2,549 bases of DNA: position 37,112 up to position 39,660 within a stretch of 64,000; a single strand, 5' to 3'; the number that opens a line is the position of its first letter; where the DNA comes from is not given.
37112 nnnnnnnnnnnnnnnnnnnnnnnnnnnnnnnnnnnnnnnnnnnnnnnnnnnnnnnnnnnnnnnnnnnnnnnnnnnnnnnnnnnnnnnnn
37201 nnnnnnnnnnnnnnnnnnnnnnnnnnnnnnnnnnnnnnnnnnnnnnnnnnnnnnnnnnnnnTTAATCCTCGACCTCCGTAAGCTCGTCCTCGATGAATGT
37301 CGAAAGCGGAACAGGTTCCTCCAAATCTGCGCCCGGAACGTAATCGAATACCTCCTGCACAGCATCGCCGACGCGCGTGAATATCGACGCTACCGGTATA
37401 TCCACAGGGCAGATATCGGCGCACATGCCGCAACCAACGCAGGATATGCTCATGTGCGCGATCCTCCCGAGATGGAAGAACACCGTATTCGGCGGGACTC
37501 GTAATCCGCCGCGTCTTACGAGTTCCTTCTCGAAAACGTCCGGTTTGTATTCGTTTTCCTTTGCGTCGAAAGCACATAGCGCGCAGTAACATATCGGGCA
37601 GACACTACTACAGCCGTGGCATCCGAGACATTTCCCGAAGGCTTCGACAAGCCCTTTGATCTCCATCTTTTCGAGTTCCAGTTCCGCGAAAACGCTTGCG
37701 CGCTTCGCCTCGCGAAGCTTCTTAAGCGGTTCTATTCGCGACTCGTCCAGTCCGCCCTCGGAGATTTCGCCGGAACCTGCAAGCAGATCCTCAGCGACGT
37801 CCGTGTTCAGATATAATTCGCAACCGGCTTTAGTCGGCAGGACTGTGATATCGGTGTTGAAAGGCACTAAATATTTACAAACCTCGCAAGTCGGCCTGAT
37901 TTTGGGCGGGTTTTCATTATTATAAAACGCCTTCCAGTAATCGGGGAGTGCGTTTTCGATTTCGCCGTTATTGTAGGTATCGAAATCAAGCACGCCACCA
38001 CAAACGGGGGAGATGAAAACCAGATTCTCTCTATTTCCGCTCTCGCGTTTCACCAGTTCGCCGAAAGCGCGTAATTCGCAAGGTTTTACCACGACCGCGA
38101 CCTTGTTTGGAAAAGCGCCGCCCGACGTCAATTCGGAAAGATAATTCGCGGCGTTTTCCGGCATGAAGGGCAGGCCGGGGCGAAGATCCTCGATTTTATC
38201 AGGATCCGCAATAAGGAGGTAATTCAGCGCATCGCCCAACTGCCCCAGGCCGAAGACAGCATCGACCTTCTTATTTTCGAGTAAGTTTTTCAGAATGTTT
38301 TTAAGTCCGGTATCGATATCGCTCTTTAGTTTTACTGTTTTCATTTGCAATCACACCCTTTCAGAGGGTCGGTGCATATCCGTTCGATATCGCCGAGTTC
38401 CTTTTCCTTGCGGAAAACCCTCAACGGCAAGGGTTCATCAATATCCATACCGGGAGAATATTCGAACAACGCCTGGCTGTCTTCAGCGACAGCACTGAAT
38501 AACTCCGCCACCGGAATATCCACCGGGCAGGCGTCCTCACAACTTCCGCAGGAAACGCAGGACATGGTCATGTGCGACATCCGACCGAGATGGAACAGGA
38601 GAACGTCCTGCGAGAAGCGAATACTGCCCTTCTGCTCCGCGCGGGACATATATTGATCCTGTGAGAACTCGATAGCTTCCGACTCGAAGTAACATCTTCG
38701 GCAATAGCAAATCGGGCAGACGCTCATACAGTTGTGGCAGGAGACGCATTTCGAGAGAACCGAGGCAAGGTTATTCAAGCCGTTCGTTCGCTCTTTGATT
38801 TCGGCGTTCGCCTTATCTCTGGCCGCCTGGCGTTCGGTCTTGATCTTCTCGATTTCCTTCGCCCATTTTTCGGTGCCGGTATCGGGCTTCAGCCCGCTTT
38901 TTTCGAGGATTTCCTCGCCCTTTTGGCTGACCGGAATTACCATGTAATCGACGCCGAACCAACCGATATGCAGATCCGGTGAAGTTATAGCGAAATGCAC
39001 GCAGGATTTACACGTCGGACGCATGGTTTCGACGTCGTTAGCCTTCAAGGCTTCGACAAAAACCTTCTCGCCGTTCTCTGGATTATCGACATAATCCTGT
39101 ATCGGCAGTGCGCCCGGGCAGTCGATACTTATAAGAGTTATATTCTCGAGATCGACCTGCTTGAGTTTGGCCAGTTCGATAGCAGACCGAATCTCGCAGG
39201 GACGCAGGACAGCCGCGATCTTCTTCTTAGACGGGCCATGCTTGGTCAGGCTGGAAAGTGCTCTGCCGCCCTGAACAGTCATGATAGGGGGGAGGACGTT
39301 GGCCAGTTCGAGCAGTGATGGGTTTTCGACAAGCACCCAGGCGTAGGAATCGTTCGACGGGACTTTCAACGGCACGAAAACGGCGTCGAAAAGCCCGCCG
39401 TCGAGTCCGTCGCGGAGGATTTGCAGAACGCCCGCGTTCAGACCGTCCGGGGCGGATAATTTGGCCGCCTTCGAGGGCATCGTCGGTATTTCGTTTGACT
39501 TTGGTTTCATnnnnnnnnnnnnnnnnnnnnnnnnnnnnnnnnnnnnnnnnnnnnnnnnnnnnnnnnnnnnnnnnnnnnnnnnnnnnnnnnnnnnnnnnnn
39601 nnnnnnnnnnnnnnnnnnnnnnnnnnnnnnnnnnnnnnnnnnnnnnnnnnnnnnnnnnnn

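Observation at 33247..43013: The same MvhD + double-HdrA unit occurs three times in three fusion states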

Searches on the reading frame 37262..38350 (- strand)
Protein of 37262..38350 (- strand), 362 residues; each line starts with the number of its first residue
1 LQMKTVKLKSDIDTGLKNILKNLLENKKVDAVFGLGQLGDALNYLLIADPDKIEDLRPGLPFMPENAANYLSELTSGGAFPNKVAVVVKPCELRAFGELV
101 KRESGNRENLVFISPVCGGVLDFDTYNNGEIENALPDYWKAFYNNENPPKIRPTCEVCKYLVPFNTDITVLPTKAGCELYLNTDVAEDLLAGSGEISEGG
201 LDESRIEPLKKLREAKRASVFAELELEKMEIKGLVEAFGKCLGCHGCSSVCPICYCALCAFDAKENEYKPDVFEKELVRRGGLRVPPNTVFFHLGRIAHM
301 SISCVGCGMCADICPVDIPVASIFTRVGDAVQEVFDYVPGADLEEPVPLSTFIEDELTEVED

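Call 4: search_protein_families(library=pfam, proteins=[window:37262-38350:-], max_evalue=0.001)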
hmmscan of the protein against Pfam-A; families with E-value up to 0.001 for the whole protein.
window:37262-38350:- (362 aa): 9 families
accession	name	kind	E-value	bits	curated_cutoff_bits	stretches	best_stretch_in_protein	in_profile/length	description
PF04432.18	FrhB_FdhB_C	-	3.1e-06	27.6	23.3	0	82-127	2-48/150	Coenzyme F420 hydrogenase/dehydrogenase, beta subunit C terminus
PF12797.12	Fer4_2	-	9.5e-06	25.7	24.5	0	303-316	9-22/22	4Fe-4S binding domain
PF00037.32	Fer4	-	1e-05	25.5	21.1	1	304-318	8-22/24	4Fe-4S binding domain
PF13183.11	Fer4_8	-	1.6e-05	25.8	27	1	240-318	4-68/68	4Fe-4S dicluster domain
PF17179.9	Fer4_22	-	4.6e-05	24.6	27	0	301-318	78-95/95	4Fe-4S dicluster domain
PF12838.12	Fer4_7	-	0.00021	22.1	27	0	240-318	1-52/52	4Fe-4S dicluster domain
PF13187.11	Fer4_9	-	0.00024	21.5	27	0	240-317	1-50/52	4Fe-4S dicluster domain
PF13484.11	Fer4_16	-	0.0003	21.9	30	0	303-316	52-65/66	4Fe-4S double cluster binding domain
PF14697.11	Fer4_21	-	0.00075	20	35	0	300-317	37-55/59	4Fe-4S dicluster domain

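Call 8: search_protein_families(library=ncbifam, proteins=[window:37262-38350:-], max_evalue=0.00001)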
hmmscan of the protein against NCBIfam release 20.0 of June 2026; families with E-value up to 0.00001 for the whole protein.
window:37262-38350:- (362 aa): 0 families

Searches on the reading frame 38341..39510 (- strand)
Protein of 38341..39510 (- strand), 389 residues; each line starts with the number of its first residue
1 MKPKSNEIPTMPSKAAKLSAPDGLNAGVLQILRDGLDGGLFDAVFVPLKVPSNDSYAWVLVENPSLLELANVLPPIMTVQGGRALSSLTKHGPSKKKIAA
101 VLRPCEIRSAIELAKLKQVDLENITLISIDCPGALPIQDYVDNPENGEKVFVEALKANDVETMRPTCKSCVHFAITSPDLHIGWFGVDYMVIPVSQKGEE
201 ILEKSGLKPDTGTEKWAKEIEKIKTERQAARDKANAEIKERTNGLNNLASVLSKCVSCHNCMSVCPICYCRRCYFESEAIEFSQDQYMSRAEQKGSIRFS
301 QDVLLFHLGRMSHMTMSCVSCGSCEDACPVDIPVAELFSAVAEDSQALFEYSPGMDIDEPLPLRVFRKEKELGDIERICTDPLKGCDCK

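Call 4: search_protein_families(library=pfam, proteins=[window:38341-39510:-], max_evalue=0.001)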
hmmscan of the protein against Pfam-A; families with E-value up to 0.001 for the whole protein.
window:38341-39510:- (389 aa): 6 families
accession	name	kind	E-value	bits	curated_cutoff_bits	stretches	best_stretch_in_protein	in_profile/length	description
PF13183.11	Fer4_8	-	1.1e-09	39.1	27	1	252-332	2-68/68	4Fe-4S dicluster domain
PF13187.11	Fer4_9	-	2.6e-06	27.8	27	1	254-331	1-50/52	4Fe-4S dicluster domain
PF12838.12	Fer4_7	-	2.8e-06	28.2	27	1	254-332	1-52/52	4Fe-4S dicluster domain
PF13534.11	Fer4_17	-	4.4e-06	27.6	22.2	0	269-332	7-60/61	4Fe-4S dicluster domain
PF00037.32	Fer4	-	1.5e-05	25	21.1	1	317-332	7-22/24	4Fe-4S binding domain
PF12797.12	Fer4_2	-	0.00024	21.3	24.5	0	314-330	6-22/22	4Fe-4S binding domain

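Call 8: search_protein_families(library=ncbifam, proteins=[window:38341-39510:-], max_evalue=0.00001)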
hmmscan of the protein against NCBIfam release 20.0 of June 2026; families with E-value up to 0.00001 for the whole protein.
window:38341-39510:- (389 aa): 1 family
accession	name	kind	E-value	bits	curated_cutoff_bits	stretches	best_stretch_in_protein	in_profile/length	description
NF040829.1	sulfhyd_ShyB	equivalog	8.5e-06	25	690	0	167-272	135-246/334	NAD(P)-dependent hydrogenase/sulfhydrogenase 2 subunit beta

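Call 40: search_solved_structures(query=window:38341-39510:-, max_evalue=0.01)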
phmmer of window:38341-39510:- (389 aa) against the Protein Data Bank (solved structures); distinct sequences matched with E-value up to 0.01: 3.
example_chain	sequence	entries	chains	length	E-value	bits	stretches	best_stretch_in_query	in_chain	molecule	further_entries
9t1s_M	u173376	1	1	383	4.6e-29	105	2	195-361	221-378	formate dehydrogenase (coenzyme F420)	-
8rvu_E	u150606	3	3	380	2.8e-24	89.2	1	163-354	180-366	Formate dehydrogenase, beta subunit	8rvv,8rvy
7bkb_E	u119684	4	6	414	2.7e-19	72.8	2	245-370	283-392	Formate dehydrogenase, beta subunit (F420)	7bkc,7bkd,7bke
